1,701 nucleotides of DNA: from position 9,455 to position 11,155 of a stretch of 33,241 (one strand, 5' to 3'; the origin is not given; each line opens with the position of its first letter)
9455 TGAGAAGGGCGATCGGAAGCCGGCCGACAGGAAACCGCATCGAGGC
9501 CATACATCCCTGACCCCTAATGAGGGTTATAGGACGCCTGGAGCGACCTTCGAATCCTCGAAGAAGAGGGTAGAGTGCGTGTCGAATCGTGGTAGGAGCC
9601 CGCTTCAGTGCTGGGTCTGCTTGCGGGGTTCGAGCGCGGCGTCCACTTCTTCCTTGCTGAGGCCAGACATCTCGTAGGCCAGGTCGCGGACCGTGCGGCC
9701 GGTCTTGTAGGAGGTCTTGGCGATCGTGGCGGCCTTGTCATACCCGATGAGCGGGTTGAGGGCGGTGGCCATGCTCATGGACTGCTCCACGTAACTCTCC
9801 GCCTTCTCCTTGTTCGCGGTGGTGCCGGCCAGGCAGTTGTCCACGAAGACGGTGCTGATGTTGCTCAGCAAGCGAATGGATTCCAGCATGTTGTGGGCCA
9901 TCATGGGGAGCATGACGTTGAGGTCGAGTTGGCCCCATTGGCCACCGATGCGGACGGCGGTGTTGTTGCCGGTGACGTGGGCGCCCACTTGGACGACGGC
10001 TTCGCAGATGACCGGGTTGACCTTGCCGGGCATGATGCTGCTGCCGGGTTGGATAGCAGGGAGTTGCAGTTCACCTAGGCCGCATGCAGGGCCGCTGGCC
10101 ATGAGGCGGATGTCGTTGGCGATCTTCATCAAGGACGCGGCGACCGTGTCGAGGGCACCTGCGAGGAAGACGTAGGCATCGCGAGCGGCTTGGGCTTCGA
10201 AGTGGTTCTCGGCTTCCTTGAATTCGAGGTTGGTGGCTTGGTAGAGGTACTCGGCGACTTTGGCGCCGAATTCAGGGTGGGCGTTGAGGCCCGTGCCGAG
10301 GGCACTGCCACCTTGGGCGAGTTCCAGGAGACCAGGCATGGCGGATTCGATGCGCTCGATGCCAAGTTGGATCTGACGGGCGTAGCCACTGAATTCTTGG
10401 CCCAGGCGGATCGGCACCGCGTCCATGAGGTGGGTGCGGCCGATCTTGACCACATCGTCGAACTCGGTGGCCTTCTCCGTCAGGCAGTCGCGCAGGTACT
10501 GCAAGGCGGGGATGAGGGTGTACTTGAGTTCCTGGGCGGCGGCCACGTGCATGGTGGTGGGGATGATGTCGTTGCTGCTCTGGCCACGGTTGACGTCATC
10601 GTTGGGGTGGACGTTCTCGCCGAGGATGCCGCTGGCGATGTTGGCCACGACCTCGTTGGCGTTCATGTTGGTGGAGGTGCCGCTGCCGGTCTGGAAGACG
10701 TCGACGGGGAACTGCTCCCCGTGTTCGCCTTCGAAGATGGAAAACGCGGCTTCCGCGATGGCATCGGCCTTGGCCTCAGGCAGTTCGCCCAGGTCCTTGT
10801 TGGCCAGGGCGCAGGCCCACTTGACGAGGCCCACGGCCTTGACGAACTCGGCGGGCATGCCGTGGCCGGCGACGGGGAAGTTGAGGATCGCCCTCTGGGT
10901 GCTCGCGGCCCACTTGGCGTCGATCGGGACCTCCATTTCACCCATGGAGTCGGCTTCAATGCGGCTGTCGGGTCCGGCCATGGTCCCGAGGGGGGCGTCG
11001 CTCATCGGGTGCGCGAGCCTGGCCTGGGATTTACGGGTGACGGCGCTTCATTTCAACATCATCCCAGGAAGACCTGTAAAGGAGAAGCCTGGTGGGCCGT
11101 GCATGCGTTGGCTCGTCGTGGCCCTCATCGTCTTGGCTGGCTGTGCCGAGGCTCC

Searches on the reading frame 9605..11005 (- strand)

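Call 13: search_protein_families(library=pfam, proteins=[window:9605-11005:-], max_evalue=0.01)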
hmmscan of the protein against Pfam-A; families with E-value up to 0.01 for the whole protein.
window:9605-11005:- (466 aa): 2 families
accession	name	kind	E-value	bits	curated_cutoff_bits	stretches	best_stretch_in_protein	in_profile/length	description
PF00206.25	Lyase_1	-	2e-97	326.8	27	1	22-346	1-312/312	Lyase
PF10415.14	FumaraseC_C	-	3.9e-18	66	32.5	1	413-462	2-51/54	Fumarase C C-terminus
